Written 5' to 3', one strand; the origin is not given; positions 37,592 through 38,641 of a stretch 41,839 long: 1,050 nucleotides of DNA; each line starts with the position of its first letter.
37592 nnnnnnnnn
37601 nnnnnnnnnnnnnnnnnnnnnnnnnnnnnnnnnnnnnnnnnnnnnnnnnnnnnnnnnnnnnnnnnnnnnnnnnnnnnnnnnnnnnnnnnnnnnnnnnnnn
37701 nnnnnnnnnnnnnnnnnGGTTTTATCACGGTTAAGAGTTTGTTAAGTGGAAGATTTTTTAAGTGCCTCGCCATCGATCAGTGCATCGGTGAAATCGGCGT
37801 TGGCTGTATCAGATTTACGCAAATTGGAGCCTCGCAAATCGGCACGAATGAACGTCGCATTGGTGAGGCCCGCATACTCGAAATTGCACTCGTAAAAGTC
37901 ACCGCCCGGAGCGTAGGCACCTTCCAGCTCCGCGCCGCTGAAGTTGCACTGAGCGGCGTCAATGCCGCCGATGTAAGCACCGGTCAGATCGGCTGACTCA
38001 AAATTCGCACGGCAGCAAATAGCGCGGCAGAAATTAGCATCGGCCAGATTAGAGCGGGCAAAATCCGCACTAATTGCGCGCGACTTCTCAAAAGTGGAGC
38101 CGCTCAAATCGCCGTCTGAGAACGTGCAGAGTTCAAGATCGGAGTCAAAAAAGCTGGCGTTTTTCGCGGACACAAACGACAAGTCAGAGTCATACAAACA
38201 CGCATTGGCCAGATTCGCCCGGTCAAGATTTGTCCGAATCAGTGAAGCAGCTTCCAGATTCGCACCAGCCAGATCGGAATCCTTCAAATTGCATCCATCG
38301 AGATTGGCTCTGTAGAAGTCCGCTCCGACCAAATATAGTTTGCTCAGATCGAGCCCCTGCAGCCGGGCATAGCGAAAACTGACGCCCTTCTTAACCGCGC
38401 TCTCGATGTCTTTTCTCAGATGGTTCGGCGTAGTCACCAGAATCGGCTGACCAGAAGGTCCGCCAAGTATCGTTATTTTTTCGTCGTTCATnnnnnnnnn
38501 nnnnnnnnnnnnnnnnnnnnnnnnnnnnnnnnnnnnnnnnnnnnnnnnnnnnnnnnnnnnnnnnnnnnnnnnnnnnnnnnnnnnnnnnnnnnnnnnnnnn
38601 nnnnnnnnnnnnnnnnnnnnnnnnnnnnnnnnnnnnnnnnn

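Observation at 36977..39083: Three tandem pentapeptide-repeat proteins in the early operon: candidate DNA-mimic anti-defence or topoisomerase-modulating set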

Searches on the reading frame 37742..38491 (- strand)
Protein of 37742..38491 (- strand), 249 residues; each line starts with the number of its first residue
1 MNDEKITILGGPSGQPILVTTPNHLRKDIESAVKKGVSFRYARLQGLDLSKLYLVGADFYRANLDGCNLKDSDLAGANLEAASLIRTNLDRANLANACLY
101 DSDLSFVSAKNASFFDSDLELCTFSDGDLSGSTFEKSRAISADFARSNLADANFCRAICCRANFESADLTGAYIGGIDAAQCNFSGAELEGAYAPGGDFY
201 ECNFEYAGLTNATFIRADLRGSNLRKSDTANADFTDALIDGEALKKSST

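Call 4: search_protein_families(library=pfam, proteins=[window:37742-38491:-], max_evalue=0.01)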
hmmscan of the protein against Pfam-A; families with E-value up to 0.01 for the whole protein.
window:37742-38491:- (249 aa): 4 families
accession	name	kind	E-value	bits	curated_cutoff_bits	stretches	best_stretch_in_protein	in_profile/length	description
PF00805.28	Pentapeptide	-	1.1e-33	114.9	20.2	5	182-221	1-40/40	Pentapeptide repeats (8 copies)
PF13599.13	Pentapeptide_4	-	1.1e-22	80.2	38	3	57-134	1-78/78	Pentapeptide repeat region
PF13576.12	Pentapeptide_3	-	3.5e-15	56.4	27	1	182-222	10-47/48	Pentapeptide repeats (9 copies)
PF23894.2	LD_SV2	-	0.0071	17.1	29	0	107-157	35-85/92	SV2A/B/C luminal domain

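Call 6: search_protein_families(library=phrogs, proteins=[window:37742-38491:-], max_evalue=0.001)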
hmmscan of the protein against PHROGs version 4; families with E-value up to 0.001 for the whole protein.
window:37742-38491:- (249 aa): 8 families
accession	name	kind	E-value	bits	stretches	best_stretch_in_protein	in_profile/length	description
phrog_15350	-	unknown function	3.7e-28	99.6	2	95-237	88-229/494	-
phrog_923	-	unknown function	2.9e-22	79.2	2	29-149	799-900/990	-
phrog_12514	-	unknown function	5.3e-20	73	2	118-228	135-245/287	-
phrog_7713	-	unknown function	1.6e-19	70.5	2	54-105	32-85/103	-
phrog_31265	-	unknown function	2.7e-16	61.3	2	25-154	22-151/264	-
phrog_30240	-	unknown function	5.2e-15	56.2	1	110-242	126-263/438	-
phrog_7653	-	unknown function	9.6e-08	31.8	0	163-235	217-288/782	-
phrog_30747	-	unknown function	0.00011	22.2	0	31-134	53-154/431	-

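Call 8: search_dna_similar(query=window:37742-38491:-, collection=phages, mode=protein, max_rows=30)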
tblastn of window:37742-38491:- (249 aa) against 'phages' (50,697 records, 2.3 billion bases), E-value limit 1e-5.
Records with a match: 325; places in all: 583; records where one place covers at least 80% of the query: 26.
Best place of each record, by identity: <60% 325.
By first word of the organism name: Mycobacterium 152; Rheinheimera 87; Staphylococcus 22; Listeria 16; Ralstonia 8; Caulobacter 7; Microcystis 6; Salmonella 5; Acinetobacter 3; Edwardsiella 3; and 12 more.
By host as written in the record: Mycobacterium smegmatis mc2 155 108; Rheinheimera sp. BAL341 87; Mycobacterium smegmatis mc#155 17; Mycobacterium smegmatis mc2155 17; Listeria monocytogenes 14; Staphylococcus aureus 12; - 6; Mycobacterium sp. 6; and 38 more.
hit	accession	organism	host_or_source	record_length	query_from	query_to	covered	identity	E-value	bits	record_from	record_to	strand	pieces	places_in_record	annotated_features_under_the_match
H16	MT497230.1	Rheinheimera phage vB_RspM_barba_10-9C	Rheinheimera sp. BAL341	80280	35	244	84%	36.4%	3e-6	106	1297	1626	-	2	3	pentapeptide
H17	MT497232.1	Rheinheimera phage vB_RspM_barba_10-9E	Rheinheimera sp. BAL341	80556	35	244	84%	36.4%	3e-6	106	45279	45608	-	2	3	pentapeptide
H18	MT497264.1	Rheinheimera phage vB_RspM_barba_12-8G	Rheinheimera sp. BAL341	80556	35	244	84%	36.4%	3e-6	106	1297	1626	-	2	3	pentapeptide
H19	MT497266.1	Rheinheimera phage vB_RspM_barba_12-8I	Rheinheimera sp. BAL341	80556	35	244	84%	36.4%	3e-6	106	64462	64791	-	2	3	pentapeptide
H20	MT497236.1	Rheinheimera phage vB_RspM_barba_10-9I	Rheinheimera sp. BAL341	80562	35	244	84%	36.4%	3e-6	106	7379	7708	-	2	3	pentapeptide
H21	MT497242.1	Rheinheimera phage vB_RspM_barba_12-6D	Rheinheimera sp. BAL341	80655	35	244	84%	36.4%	3e-6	106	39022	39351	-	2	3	pentapeptide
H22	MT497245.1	Rheinheimera phage vB_RspM_barba_12-6G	Rheinheimera sp. BAL341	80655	35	244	84%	36.4%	3e-6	106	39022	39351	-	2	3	pentapeptide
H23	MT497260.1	Rheinheimera phage vB_RspM_barba_12-8B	Rheinheimera sp. BAL341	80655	35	244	84%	36.4%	3e-6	106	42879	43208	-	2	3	pentapeptide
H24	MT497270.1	Rheinheimera phage vB_RspM_barba_12-9D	Rheinheimera sp. BAL341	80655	35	244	84%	36.4%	3e-6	106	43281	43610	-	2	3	pentapeptide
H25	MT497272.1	Rheinheimera phage vB_RspM_barba_12-9F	Rheinheimera sp. BAL341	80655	35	244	84%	36.4%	3e-6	106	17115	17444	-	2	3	pentapeptide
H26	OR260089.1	Caulobacter phage GB2A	Caulobacter vibrioides CB15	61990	18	241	90%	33.9%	5e-9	116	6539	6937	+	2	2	pentapeptide repeat family protein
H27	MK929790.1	Caulobacter phage RW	Caulobacter vibrioides CB15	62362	18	245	92%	33.3%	5e-22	100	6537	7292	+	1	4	pentapeptide repeat family protein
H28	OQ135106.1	Caulobacter phage RLK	Caulobacter vibrioides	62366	18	245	92%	33.3%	5e-22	100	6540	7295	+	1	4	RLK_gp016: pentapeptide repeat family protein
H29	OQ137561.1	Caulobacter phage KcrB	Caulobacter vibrioides CB15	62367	18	245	92%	33.3%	5e-22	100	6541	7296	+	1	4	KcrB_gp016: pentapeptide repeat family protein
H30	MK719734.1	Rheinheimera phage vB_RspM_Barba21S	Rheinheimera sp. BAL341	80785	42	237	79%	38.1%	2e-7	113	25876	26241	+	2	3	pentapeptide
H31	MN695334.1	Synechococcus phage B3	Synechoccus sp.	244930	28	245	88%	33.2%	2e-6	108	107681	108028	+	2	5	pentapeptide repeat family protein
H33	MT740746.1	Ralstonia phage Sarlave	Ralstonia pseudosolanacearum I-31 ...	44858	2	239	96%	30.3%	2e-9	64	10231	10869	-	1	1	hypothetical protein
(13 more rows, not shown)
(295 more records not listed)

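Call 10: get_annotated_region(hit=H33, flank=6000)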
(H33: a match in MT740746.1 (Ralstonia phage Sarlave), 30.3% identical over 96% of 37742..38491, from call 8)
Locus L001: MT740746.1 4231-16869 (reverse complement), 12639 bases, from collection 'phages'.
description: Ralstonia phage Sarlave, complete genome.
organism: Ralstonia phage Sarlave (NCBI taxid 2759716)
taxonomy: Viruses; Duplodnaviria; Heunggongvirae; Uroviricota; Caudoviricetes; Bakolyvirus
host: Ralstonia pseudosolanacearum I-31 (MT043); source: tomato greenhouse outside soil; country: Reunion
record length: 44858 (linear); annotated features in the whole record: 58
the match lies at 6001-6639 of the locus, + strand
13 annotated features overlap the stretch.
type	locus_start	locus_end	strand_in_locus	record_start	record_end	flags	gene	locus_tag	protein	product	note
CDS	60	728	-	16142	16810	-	-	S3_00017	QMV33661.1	hypothetical protein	-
CDS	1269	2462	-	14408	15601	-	-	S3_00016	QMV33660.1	hypothetical protein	-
CDS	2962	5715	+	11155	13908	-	-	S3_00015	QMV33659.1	hypothetical protein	-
CDS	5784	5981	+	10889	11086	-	-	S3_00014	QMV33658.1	hypothetical protein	-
CDS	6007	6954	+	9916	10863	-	-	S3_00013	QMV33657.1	hypothetical protein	-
CDS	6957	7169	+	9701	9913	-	-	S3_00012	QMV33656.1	hypothetical protein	-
CDS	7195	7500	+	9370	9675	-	-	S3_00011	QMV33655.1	hypothetical protein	-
CDS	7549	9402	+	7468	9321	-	-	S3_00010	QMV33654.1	hypothetical protein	-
CDS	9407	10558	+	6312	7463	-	-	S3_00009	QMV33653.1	hypothetical protein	-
CDS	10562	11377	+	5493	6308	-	-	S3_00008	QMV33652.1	hypothetical protein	-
CDS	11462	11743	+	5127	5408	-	-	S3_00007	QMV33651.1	hypothetical protein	-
CDS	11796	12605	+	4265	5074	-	-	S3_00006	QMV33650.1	hypothetical protein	-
CDS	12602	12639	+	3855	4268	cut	-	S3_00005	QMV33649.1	hypothetical protein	-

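Call 11: find_related_loci(query=window:37742-38491:-, collection=viral_contigs, flank=6000)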
Query window:37742-38491:- (249 aa) in viral_contigs; peptide patterns used: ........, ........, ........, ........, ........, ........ (x = any residue, [..] = any of these).
8 stretches matched a pattern; 1 encode a relative of the query (tblastn E <= 1e-3); 1 distinct loci.
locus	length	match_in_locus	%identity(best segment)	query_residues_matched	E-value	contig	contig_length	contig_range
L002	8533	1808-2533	76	1-242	1e-119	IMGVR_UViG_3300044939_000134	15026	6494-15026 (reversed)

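Call 14: find_encoding_contigs(protein=window:37742-38491:-, flank=3000, max_places=5)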
Protein window:37742-38491:- (249 aa): 3 contigs read that carry it; 3 places shown.
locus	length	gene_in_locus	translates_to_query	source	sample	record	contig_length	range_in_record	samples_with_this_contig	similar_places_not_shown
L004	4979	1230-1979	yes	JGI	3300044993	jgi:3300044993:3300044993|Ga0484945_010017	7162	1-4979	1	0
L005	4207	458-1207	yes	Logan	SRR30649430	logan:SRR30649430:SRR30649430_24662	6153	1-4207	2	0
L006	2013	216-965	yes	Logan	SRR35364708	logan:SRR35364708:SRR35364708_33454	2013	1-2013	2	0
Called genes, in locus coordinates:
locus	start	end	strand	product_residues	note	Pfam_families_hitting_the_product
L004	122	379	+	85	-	-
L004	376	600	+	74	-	-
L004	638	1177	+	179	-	-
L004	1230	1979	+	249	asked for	-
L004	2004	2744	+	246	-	-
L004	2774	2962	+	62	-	-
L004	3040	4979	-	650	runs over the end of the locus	PF09250:Prim-Pol, PF08708:PriCT_1, PF13481:AAA_25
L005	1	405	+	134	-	?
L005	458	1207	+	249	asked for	-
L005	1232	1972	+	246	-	-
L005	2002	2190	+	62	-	-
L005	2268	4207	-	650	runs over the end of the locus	PF09250:Prim-Pol, PF08708:PriCT_1, PF13481:AAA_25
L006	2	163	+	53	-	?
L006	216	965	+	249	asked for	-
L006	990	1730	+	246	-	-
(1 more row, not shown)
